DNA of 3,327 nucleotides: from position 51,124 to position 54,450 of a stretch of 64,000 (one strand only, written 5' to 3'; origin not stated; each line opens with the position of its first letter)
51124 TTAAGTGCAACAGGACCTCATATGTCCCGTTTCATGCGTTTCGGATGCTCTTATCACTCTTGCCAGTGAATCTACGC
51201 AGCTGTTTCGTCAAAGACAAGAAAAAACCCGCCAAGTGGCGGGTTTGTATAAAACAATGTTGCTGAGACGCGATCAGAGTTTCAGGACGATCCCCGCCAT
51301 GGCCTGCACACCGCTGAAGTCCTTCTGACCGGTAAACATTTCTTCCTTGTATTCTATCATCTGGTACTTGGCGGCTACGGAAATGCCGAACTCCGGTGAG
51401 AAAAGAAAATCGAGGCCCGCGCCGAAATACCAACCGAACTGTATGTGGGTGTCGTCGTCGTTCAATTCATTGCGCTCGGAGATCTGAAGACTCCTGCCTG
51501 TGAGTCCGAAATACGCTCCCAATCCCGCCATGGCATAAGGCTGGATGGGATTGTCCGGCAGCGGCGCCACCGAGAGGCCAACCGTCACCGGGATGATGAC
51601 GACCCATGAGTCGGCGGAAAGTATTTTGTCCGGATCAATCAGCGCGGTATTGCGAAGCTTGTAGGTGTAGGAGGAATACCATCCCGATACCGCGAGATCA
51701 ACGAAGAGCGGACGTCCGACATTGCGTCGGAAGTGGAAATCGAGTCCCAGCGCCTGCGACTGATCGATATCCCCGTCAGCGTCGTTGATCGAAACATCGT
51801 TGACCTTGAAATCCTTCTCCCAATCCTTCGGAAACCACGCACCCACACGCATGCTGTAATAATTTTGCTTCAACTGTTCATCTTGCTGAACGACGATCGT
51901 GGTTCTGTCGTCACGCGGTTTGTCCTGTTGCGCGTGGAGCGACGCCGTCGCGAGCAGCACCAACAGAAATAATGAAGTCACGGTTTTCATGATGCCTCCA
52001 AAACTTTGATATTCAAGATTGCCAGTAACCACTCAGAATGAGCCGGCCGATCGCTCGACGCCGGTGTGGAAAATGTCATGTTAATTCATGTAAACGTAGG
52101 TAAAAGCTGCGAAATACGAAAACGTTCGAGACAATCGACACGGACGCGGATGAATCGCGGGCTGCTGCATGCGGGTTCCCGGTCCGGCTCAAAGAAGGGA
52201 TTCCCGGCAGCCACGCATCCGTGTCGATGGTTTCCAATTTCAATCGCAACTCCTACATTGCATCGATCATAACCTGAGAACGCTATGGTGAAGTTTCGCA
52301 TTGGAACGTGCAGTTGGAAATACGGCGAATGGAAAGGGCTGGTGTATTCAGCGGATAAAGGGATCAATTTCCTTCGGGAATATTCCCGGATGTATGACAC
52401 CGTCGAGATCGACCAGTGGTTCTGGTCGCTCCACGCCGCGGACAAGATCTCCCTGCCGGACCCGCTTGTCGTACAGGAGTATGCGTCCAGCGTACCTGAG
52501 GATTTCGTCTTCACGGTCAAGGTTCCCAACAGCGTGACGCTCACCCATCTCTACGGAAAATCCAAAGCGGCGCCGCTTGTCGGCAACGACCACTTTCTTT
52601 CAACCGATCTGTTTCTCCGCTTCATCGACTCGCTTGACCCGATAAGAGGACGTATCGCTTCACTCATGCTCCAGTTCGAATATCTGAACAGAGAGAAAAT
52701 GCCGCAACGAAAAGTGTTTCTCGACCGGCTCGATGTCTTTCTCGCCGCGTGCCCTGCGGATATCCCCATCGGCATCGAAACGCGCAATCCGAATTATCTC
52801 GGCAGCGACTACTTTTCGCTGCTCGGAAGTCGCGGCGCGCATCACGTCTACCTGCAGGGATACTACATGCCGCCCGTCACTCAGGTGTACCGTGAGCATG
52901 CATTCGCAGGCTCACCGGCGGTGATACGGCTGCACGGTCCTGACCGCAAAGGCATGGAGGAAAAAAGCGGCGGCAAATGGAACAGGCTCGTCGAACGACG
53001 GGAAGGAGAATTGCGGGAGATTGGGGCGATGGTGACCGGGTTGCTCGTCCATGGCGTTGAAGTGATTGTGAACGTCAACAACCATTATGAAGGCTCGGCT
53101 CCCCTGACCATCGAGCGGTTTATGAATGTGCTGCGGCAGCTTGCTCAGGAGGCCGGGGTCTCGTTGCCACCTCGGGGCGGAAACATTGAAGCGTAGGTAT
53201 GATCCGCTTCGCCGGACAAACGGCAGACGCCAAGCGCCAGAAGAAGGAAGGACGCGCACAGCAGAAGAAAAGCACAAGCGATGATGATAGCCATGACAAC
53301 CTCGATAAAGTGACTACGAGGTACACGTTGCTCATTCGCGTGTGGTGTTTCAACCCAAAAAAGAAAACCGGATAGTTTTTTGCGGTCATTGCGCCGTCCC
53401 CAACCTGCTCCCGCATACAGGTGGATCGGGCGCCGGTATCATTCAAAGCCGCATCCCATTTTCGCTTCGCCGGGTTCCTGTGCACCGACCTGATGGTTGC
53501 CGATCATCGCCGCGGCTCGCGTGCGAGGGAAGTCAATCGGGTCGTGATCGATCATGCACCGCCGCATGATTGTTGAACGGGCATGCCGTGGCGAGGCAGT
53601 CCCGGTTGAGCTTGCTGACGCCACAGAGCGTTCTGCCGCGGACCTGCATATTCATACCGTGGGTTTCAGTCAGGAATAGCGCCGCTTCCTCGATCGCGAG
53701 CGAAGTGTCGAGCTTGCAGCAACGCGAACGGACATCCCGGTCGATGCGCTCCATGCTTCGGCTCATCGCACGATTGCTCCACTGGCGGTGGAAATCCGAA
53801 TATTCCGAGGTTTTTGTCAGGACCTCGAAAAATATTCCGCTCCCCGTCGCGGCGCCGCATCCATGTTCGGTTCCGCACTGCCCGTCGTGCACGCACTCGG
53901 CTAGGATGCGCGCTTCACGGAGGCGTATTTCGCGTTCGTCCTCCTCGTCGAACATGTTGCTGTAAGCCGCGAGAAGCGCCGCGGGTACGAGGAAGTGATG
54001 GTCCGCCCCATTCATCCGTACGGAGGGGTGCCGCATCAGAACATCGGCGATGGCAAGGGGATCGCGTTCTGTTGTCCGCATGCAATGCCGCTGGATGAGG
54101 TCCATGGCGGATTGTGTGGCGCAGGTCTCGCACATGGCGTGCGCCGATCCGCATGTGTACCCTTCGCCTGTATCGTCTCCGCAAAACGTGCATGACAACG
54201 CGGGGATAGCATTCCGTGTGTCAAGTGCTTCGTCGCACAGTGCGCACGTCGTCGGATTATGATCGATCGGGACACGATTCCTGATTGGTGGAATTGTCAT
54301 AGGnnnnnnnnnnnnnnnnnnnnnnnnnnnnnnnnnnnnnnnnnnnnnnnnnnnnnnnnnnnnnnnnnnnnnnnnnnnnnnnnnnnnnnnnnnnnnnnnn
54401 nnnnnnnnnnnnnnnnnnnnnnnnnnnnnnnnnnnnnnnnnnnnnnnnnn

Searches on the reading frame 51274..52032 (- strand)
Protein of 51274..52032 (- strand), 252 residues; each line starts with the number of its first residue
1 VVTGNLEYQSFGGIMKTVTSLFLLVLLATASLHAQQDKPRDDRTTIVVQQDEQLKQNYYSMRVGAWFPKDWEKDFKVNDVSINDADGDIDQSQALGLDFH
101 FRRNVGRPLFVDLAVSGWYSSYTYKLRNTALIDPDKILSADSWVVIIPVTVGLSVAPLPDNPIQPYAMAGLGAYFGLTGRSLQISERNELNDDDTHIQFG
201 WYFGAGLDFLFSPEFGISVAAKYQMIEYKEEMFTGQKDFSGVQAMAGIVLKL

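Call 10: search_protein_families(library=pfam, proteins=[window:51274-52032:-], max_evalue=0.001)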
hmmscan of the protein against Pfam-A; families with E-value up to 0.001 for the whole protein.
window:51274-52032:- (252 aa): 1 family
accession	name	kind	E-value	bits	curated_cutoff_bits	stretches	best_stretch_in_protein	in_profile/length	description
PF13505.12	OMP_b-brl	-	1.2e-10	42.3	28.7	1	73-246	35-171/175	Outer membrane protein beta-barrel domain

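Call 94: search_protein_families(library=ncbifam, proteins=[window:51274-52032:-], max_evalue=0.001)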
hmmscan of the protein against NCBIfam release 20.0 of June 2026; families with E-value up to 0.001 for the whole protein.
window:51274-52032:- (252 aa): 0 families

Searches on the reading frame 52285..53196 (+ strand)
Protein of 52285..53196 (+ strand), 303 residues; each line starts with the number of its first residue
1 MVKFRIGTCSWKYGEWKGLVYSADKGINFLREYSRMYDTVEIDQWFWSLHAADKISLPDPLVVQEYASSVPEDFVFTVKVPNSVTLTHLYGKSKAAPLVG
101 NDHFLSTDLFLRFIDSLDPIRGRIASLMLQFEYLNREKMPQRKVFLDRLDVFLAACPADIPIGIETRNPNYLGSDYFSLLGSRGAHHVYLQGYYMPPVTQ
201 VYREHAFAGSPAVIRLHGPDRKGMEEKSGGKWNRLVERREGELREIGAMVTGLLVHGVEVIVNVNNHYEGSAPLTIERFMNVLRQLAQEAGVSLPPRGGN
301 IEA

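Call 10: search_protein_families(library=pfam, proteins=[window:52285-53196:+], max_evalue=0.001)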
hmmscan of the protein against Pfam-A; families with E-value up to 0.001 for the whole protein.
window:52285-53196:+ (303 aa): 1 family
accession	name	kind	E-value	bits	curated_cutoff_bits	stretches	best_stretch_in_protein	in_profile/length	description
PF01904.24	DUF72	-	7.8e-31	108.3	25.3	1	28-281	9-216/217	Protein of unknown function DUF72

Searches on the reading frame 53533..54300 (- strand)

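Call 10: search_protein_families(library=pfam, proteins=[window:53533-54300:-], max_evalue=0.001)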
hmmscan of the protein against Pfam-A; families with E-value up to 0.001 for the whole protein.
window:53533-54300:- (255 aa): 1 family
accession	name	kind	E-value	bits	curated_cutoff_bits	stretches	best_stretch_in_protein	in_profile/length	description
PF18978.5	DUF5714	-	8.4e-42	143.1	26.2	1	69-242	1-172/173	Family of unknown function (DUF5714)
